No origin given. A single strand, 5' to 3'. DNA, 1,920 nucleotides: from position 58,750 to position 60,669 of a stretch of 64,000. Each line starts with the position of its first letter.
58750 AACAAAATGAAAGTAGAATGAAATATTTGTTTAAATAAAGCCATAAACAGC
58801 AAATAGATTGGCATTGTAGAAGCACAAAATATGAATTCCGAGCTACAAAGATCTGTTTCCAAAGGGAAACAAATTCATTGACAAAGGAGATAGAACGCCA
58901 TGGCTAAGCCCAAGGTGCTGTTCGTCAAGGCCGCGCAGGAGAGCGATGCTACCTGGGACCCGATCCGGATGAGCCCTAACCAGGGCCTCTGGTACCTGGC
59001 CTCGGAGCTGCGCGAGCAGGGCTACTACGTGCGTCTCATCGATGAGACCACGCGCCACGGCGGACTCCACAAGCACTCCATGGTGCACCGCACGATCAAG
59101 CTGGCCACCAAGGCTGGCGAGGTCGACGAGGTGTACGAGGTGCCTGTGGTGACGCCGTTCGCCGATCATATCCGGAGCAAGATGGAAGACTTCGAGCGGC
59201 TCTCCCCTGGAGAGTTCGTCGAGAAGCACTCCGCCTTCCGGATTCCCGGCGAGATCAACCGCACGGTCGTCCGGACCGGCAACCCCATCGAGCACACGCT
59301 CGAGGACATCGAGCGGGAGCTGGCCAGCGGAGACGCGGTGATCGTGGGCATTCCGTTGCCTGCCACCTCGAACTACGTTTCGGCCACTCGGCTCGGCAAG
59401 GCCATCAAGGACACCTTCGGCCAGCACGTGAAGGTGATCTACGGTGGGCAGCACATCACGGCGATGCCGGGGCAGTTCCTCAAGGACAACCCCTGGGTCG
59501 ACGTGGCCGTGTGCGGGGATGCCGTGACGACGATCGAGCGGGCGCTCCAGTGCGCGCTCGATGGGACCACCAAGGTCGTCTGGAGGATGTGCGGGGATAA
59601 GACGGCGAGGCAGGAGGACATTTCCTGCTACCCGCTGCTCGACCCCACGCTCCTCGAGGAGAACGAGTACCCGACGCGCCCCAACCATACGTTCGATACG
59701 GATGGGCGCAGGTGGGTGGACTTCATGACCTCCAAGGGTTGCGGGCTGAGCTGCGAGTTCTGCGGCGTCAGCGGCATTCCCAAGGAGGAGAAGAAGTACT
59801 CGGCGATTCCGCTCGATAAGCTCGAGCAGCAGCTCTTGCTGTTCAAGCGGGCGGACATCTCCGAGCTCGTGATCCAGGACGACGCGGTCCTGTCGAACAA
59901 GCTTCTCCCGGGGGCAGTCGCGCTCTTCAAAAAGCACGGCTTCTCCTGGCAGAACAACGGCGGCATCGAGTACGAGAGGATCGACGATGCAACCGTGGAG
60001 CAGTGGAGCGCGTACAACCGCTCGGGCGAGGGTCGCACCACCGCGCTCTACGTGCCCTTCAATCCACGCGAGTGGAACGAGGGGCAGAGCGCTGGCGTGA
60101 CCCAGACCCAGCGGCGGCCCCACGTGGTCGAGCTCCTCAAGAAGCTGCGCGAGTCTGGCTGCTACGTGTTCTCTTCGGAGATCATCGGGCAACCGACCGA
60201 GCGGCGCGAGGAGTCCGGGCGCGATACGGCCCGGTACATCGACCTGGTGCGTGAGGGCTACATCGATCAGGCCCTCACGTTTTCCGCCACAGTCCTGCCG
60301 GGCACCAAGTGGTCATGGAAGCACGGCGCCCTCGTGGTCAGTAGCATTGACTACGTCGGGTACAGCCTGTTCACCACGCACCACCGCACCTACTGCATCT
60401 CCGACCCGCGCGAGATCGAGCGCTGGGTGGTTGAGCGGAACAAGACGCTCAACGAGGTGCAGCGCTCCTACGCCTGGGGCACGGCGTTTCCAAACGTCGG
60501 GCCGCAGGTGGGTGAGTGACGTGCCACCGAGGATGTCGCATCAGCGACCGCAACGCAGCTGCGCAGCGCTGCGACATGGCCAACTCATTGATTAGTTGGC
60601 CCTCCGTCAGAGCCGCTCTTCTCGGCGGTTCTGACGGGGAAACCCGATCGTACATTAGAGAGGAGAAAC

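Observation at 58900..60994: Cobalamin-type radical SAM enzyme paired with an orphan 106-aa protein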

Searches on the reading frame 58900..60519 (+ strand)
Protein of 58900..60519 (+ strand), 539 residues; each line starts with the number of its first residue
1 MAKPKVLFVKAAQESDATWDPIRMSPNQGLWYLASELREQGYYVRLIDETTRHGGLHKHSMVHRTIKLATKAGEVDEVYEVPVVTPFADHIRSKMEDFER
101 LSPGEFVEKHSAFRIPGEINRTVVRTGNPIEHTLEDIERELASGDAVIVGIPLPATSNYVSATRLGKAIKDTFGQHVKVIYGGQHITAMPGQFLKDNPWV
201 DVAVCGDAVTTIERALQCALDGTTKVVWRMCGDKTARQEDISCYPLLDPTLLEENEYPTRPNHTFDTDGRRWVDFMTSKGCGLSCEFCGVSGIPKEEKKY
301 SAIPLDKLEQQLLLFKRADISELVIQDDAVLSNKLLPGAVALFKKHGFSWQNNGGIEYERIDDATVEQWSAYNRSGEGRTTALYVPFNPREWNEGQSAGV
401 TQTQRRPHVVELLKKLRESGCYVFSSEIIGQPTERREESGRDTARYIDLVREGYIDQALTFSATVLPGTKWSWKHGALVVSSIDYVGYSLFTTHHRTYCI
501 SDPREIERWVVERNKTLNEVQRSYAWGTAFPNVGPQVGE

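Call 3: search_protein_families(library=pfam, proteins=[window:58900-60519:+], max_evalue=0.1)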
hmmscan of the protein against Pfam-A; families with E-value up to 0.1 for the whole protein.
window:58900-60519:+ (539 aa): 2 families
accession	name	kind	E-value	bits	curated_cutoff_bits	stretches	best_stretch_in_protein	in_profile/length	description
PF02310.24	B12-binding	-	1.1e-11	45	32.1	1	127-214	35-119/121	B12 binding domain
PF04055.27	Radical_SAM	-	2.5e-05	25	29.5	1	277-438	3-158/166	Radical SAM superfamily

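Call 4: search_protein_families(library=ncbifam, proteins=[window:58900-60519:+], max_evalue=0.1)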
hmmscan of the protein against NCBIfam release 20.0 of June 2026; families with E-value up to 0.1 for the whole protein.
window:58900-60519:+ (539 aa): 10 families
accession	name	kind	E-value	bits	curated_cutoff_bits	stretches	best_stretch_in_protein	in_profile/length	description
TIGR04013.1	B12_SAM_MJ_1487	hypoth_equivalog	2e-06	26.9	251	1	167-295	61-174/382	TIGR04013 family B12-binding domain/radical SAM domain-containing protein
NF038361.1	rSAM_Sden_1168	equivalog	2e-06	26.7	575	1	135-470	130-468/560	Sden_1168 family B12-binding radical SAM P-methyltransferase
TIGR03975.1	rSAM_ocin_1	subfamily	4.5e-05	22.1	281.85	1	120-292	103-285/606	RiPP maturation radical SAM C-methyltransferase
NF033712.0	B12_rSAM_KedN5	subfamily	7.8e-05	21.1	700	1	174-327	89-248/624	KedN5 family methylcobalamin-dependent radical SAM C-methyltransferase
TIGR02026.1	BchE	equivalog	8.5e-05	21.6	481.35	1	154-221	71-137/497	magnesium-protoporphyrin IX monomethyl ester anaerobic oxidative cyclase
TIGR04479.1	bcpD_PhpK_rSAM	subfamily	0.00039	18.9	600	1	271-449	240-408/504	PhpK family radical SAM P-methyltransferase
TIGR04190.1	B12_SAM_Ta0216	equivalog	0.0032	16.1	500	0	136-211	70-144/554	TIGR04190 family B12-binding domain/radical SAM domain protein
TIGR00122.1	birA_repr_reg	equivalog_domain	0.052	13.4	70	0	406-426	27-47/69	biotin operon repressor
TIGR04014.1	B12_SAM_MJ_0865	equivalog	0.055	12.3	360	0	408-471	295-354/434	methyl-coenzyme M reductase glutamine C-methyltransferase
TIGR04385.1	B12_rSAM_cofa1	equivalog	0.076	12.2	450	0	172-293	95-216/438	B12 lower ligand biosynthesis radical SAM protein BzaD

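Call 6: find_homologous_proteins(query=window:58900-60516:+)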
Query window:58900-60516:+ (539 aa): 88 proteins with E <= 0.001 among 8000 candidates.
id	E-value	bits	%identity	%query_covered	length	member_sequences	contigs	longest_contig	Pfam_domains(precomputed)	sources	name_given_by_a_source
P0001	0.0e+0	1262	100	100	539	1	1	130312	PF02310.25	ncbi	ncbi:MAG: cobalamin-dependent protein [Candidatus Andersenbacteria bacterium]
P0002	7.4e-263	891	71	100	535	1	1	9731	PF04055.28,PF02310.25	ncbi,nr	ncbi:MAG: hypothetical protein Q8P33_03270 [bacterium]|nr:hypothetical protein [bacterium]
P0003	1.5e-259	880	70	99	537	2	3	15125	PF04055.28,PF02310.25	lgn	-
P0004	4.1e-248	843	68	100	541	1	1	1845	PF04055.28,PF02310.25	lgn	-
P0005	3.7e-245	833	68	100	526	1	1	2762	PF04055.28,PF02310.25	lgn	-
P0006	6.7e-139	482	47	98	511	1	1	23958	PF04055.28,PF02310.25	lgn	-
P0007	3.5e-137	476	46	99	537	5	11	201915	PF04055.28,PF02310.25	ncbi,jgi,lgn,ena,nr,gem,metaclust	ncbi:radical SAM protein [archaeon]|jgi:radical SAM superfamily enzyme YgiQ (UPF0313 family)|nr:radi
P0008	1.3e-136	474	46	98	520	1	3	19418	PF04055.28,PF02310.25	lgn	-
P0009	1.4e-136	474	47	98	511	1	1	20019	PF04055.28,PF02310.25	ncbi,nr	ncbi:MAG TPA: cobalamin-dependent protein [Candidatus Fimivivens sp.]|nr:cobalamin-dependent protein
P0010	6.5e-136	472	45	98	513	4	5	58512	PF04055.28,PF02310.25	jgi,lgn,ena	-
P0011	8.3e-136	472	45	98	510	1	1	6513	PF04055.28,PF02310.25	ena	-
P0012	1.7e-135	471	46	98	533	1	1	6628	PF04055.28,PF02310.25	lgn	-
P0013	2.1e-135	471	46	98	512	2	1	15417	PF04055.28,PF02310.25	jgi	-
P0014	4.5e-135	469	45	98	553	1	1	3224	PF04055.28,PF02310.25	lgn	-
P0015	4.5e-135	469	45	98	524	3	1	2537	PF04055.28,PF02310.25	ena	-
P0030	5.1e-131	456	43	99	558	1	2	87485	PF04055.28,PF02310.25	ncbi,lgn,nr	ncbi:MAG: cobalamin-dependent protein [Patescibacteria group bacterium]|nr:cobalamin-dependent prote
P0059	5.5e-119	416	42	98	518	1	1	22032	PF04055.28,PF02310.25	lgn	-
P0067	1.9e-113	398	40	98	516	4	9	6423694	PF02310.25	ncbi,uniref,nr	ncbi:MAG: cobalamin-dependent protein [Limnospira sp. PMC 1286.21]|uniref:cobalamin-dependent protei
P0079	3.1e-106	374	41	93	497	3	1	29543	PF04055.28,PF02310.25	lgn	-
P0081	4.9e-103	364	39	95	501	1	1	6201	PF02310.25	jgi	jgi:hypothetical protein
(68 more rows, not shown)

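Call 8: search_solved_structures(query=window:58900-60516:+, max_evalue=1)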
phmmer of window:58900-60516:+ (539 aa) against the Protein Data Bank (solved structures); distinct sequences matched with E-value up to 1: 3.
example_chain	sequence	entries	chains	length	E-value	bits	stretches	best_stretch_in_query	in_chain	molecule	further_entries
7kdx_A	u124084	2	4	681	0.00015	23.7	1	158-327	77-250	Methyltransferase TokK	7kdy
1neu_A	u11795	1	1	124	0.043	15.6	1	434-494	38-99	MYELIN P0 PROTEIN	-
8iia_A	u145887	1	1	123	0.19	13.4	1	434-493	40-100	Myelin protein P0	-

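Call 10: find_encoding_contigs(protein=P0002, flank=6000, max_places=3)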
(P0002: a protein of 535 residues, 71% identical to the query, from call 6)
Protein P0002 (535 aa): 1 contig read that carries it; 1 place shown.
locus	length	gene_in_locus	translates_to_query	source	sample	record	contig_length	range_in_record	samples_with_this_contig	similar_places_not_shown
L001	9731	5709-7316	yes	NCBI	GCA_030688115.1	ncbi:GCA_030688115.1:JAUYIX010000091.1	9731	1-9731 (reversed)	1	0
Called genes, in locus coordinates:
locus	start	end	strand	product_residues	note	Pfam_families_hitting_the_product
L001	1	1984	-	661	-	?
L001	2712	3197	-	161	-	-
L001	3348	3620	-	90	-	PF13098:Thioredoxin_2 (weak), PF13192:Thioredoxin_3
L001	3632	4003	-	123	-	-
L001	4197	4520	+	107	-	PF00355:Rieske, PF13806:Rieske_2 (weak)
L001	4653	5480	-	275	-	PF01978:TrmB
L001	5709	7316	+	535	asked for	PF02310:B12-binding (faint), PF04055:Radical_SAM (weak)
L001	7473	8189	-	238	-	PF00121:TIM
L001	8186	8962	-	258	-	PF01978:TrmB, PF09339:HTH_IclR (weak)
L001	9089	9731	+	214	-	PF00389:2-Hacid_dh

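Call 11: find_encoding_contigs(protein=P0003, flank=6000, max_places=3)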
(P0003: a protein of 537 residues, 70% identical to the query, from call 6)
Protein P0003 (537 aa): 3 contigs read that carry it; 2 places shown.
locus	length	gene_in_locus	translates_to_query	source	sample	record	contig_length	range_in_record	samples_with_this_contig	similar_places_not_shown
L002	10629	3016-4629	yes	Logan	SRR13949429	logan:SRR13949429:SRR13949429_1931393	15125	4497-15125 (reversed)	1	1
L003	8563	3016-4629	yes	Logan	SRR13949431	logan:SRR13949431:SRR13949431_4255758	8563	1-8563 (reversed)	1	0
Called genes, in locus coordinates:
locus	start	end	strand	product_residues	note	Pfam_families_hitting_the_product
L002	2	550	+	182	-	?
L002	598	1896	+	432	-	PF07690:MFS_1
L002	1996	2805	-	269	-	PF01978:TrmB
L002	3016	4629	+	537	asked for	PF02310:B12-binding, PF04055:Radical_SAM (weak)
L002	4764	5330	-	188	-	-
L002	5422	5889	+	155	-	PF00116:COX2 (weak)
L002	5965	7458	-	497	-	PF00989:PAS, PF13188:PAS_8 (weak), PF13426:PAS_9, PF00512:HisKA (weak), PF02518:HATPase_c, PF00072:Response_reg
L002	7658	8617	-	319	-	-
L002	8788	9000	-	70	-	PF04070:DUF378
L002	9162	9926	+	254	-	PF18761:Heliorhodopsin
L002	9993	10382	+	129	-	-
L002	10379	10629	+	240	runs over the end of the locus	PF13489:Methyltransf_23, PF13847:Methyltransf_31, PF08241:Methyltransf_11, PF08242:Methyltransf_12, PF13649:Methyltransf_25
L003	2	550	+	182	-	?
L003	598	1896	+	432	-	PF07690:MFS_1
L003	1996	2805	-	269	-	PF01978:TrmB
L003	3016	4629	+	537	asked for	PF02310:B12-binding, PF04055:Radical_SAM (weak)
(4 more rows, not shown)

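Call 12: find_encoding_contigs(protein=P0007, flank=6000, max_places=4)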
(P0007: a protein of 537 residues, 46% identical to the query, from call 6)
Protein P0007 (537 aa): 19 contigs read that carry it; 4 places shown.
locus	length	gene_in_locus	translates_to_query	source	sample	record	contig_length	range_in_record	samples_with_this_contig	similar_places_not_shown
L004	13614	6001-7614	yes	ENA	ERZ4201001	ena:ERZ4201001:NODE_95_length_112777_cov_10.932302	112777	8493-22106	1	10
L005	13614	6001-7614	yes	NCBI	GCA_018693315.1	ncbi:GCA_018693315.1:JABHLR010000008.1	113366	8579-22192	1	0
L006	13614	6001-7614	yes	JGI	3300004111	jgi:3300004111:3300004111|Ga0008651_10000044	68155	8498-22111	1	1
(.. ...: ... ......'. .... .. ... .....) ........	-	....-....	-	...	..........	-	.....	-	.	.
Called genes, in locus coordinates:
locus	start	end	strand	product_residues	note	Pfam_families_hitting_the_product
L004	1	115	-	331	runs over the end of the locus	PF01047:MarR (faint), PF13404:HTH_AsnC-type, PF13412:HTH_24, PF13404:HTH_AsnC-type (weak), PF13412:HTH_24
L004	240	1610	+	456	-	PF13186:SPASM (faint)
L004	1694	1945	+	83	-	-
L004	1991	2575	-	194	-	-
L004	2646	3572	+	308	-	PF02002:TFIIE_alpha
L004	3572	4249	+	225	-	PF08551:DUF1751 (weak), PF01694:Rhomboid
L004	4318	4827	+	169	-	PF01944:SpoIIM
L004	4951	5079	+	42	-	-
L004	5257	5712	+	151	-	-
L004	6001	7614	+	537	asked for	PF02310:B12-binding, PF04055:Radical_SAM (weak)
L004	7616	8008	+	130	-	-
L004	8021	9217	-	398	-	PF04894:Nre_N, PF04895:Nre_C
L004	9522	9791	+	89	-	-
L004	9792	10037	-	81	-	-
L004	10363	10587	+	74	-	-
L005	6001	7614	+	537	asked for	PF02310:B12-binding, PF04055:Radical_SAM (weak)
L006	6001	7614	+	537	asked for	PF02310:B12-binding, PF04055:Radical_SAM (weak)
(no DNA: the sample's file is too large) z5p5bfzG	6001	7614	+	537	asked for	PF02310:B12-binding, PF04055:Radical_SAM (weak)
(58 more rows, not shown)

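Call 13: find_encoding_contigs(protein=P0030, flank=6000, max_places=2)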
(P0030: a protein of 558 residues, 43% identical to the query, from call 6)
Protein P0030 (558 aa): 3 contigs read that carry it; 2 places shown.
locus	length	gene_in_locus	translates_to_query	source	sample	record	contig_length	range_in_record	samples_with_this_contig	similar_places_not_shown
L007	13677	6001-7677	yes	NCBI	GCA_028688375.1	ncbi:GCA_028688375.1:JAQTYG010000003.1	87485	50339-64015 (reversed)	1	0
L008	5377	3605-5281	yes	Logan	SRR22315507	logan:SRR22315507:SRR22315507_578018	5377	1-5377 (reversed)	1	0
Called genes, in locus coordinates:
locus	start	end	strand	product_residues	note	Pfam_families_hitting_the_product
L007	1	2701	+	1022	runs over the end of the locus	PF00932:LTD, PF18911:PKD_4, PF00932:LTD, PF01336:tRNA_anti-codon (faint)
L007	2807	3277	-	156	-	-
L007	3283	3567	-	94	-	-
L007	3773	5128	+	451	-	PF00266:Aminotran_5, PF00155:Aminotran_1_2 (weak), PF00266:Aminotran_5, PF01053:Cys_Met_Meta_PP (faint), PF01212:Beta_elim_lyase (weak)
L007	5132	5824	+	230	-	PF01209:Ubie_methyltran, PF05175:MTS (weak), PF13489:Methyltransf_23 (weak), PF13847:Methyltransf_31, PF08241:Methyltransf_11, PF08242:Methyltransf_12, PF13649:Methyltransf_25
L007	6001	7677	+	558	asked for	PF04055:Radical_SAM (faint), PF02310:B12-binding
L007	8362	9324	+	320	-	PF18920:DUF5671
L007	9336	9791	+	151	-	PF02308:MgtC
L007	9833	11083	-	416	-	PF04932:Wzy_C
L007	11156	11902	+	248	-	PF02535:Zip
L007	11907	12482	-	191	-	PF01863:YgjP-like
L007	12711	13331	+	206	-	-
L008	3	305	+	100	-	?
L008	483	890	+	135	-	-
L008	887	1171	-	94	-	-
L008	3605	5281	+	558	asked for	PF04055:Radical_SAM (faint), PF02310:B12-binding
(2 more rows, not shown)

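Call 14: find_encoding_contigs(protein=P0067, flank=6000, max_places=3)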
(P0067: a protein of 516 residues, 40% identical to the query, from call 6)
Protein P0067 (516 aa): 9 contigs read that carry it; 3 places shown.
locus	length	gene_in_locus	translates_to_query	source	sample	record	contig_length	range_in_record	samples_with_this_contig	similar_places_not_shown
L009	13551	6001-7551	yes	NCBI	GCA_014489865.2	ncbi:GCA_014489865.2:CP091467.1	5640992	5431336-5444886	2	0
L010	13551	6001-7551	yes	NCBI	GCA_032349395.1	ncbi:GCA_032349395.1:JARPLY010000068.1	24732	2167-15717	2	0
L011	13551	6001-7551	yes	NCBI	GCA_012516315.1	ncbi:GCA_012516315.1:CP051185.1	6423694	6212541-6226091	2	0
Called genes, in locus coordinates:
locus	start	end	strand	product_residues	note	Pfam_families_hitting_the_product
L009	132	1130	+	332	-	PF00004:AAA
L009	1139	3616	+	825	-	PF00082:Peptidase_S8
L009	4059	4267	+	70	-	-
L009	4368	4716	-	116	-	PF26355:HTH_VMAP-M9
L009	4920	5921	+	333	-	PF00579:tRNA-synt_1b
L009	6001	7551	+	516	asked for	PF02310:B12-binding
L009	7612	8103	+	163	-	PF04073:tRNA_edit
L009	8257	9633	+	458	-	PF00474:SSF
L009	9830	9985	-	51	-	-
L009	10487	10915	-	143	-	PF26355:HTH_VMAP-M9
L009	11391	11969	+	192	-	PF13384:HTH_23, PF13518:HTH_28 (weak), PF13551:HTH_29 (weak), PF13565:HTH_32, PF13592:HTH_33 (weak)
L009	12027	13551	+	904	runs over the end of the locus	PF00027:cNMP_binding (weak), PF02463:SMC_N (faint), PF03412:Peptidase_C39, PF00664:ABC_membrane, PF00005:ABC_tran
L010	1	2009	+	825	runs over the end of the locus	PF00082:Peptidase_S8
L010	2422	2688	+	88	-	-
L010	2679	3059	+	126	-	PF01850:PIN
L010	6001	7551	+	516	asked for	PF02310:B12-binding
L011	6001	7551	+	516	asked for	PF02310:B12-binding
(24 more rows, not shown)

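Call 18: find_related_loci(query=A1, collection=genome_contigs, flank=6000)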
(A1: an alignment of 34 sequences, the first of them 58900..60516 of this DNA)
Query A1 (539 aa) in genome_contigs; peptide patterns used: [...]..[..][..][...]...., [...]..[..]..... (x = any residue, [..] = any of these).
140 stretches matched a pattern; 37 encode a relative of the query (tblastn E <= 1e-3); 37 distinct loci.
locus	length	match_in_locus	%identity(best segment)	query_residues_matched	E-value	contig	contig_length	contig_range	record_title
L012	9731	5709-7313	71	1-539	0e+0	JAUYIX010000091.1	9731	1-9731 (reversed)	MAG: bacterium isolate C24_metabat.bin.114 C24_k141_838934, whole genome shotgun sequence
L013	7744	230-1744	45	5-532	1e-146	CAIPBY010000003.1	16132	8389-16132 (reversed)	MAG: Candidatus Buchananbacteria bacterium isolate MJ120702A_bin-902 genome assembly, contig: bin-902:003/101, whole gen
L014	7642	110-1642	47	5-532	3e-146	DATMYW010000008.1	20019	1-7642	MAG TPA_asm: Candidatus Fimivivens sp. isolate SMAG_U13158 k141_31485, whole genome shotgun sequence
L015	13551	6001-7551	46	5-539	2e-144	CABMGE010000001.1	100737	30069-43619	uncultured archaeon isolate LFW-165_1 genome assembly, contig: LFW1651_1, whole genome shotgun sequence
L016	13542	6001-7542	43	1-532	8e-139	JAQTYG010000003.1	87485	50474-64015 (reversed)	MAG: Patescibacteria group bacterium isolate STC_31 NODE_584_length_87485_cov_17.416218_Sandtown_C, whole genome shotgun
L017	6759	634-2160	45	5-532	5e-136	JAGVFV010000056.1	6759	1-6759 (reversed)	MAG: archaeon isolate DeMMO2_30 c_000000052504, whole genome shotgun sequence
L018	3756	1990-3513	44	6-532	6e-140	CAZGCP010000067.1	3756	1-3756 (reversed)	MAG TPA_asm: Candidatus Woesearchaeota archaeon isolate binchicken_co8_193 genome assembly, contig: NODE_49796_length_37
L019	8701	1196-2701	43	12-532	3e-135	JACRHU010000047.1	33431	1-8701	MAG: Candidatus Pacearchaeota archaeon isolate NC_groundwater_1785_Pr3_B-0.1um_33_39 SR-2_scaffold_141_1942475, whole ge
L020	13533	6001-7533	43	2-532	8e-135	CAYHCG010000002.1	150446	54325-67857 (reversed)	MAG TPA_asm: Candidatus Woesearchaeota archaeon isolate ERP119705_co10_239 genome assembly, contig: NODE_29_length_15044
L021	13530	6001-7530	42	3-532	3e-134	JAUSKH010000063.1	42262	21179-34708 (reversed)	MAG: Nanoarchaeota archaeon isolate E14_metabat.bin.43 E14_k141_375956, whole genome shotgun sequence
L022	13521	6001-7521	43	5-532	1e-131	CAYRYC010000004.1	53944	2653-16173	MAG TPA_asm: uncultured Methanosarcinales archaeon isolate binchicken_co181_566 genome assembly, contig: NODE_643_length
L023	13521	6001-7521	42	5-532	1e-129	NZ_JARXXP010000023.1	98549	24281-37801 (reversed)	Paenibacillus sp. PastM-3 Ga0505238_23, whole genome shotgun sequence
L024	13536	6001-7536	46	3-533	2e-144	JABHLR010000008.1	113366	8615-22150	MAG: archaeon isolate SI037S2_bin49 k141_1029535, whole genome shotgun sequence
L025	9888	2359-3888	40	1-530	2e-122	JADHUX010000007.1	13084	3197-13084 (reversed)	MAG: Parcubacteria group bacterium isolate BS150m-G57 BS-150m-C4273, whole genome shotgun sequence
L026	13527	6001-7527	44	3-532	2e-139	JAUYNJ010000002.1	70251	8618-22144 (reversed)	MAG: bacterium isolate C3_metabat.bin.14 C3_k141_32918, whole genome shotgun sequence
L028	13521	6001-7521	40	5-532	5e-119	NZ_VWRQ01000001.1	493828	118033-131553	Paenibacillus tepidiphilus strain SYSU G01001 SYSU_G01001_Contig1, whole genome shotgun sequence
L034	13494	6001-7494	39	5-530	6e-101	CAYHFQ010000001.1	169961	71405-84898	MAG TPA_asm: uncultured Gammaproteobacteria bacterium isolate ERP119702_co3_211 genome assembly, contig: NODE_15_length_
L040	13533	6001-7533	41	1-532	3e-124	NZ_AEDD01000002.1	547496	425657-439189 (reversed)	Paenibacillus curdlanolyticus YK9 ctg107, whole genome shotgun sequence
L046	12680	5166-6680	40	6-532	3e-116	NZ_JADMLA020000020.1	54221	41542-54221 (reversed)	MAG: Prosthecochloris sp. isolate N2 k99_3823, whole genome shotgun sequence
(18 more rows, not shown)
